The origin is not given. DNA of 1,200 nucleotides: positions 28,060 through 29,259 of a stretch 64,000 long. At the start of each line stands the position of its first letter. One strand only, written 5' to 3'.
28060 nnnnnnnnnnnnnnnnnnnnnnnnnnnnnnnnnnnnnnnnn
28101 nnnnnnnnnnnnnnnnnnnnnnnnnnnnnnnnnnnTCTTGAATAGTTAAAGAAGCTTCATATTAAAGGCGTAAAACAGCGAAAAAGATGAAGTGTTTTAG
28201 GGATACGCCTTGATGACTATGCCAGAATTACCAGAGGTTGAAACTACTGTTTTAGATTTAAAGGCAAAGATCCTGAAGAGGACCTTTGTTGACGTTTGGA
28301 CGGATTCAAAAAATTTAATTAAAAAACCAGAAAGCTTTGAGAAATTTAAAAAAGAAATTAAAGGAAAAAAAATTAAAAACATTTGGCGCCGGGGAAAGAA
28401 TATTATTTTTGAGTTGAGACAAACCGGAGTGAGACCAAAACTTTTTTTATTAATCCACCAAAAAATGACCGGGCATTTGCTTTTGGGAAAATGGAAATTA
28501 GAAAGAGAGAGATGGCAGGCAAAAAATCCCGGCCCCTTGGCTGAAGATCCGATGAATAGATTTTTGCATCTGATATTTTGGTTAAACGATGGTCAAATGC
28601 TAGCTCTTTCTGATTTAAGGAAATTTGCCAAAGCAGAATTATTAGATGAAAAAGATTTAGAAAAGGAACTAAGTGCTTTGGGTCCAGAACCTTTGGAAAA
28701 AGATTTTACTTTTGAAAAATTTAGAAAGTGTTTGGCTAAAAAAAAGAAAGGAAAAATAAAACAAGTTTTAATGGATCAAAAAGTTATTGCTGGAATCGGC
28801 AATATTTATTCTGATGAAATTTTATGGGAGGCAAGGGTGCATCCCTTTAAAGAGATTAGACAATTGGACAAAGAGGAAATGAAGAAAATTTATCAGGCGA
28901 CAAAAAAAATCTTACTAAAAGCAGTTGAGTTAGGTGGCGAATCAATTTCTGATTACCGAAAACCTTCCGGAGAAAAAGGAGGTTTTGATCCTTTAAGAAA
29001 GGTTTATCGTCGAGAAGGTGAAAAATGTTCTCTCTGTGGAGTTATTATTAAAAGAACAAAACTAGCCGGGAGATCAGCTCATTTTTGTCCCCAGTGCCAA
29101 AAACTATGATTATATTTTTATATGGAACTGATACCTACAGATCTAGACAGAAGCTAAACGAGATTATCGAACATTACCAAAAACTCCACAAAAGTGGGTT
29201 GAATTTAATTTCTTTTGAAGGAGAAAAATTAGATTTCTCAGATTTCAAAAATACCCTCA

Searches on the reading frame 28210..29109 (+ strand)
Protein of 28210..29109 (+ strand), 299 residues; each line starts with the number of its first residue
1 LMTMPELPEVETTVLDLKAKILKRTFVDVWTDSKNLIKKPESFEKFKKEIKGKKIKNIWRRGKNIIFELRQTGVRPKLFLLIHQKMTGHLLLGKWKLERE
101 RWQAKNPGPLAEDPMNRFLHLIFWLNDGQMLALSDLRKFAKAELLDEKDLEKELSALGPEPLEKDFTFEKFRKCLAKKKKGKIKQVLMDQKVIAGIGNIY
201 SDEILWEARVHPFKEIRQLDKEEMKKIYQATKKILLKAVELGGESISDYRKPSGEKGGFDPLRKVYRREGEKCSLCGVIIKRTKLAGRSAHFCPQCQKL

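Call 28: find_encoding_contigs(protein=window:28210-29109:+, flank=10000, max_places=1)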
Protein window:28210-29109:+ (299 aa): no gene with exactly this product is on record in the collection.
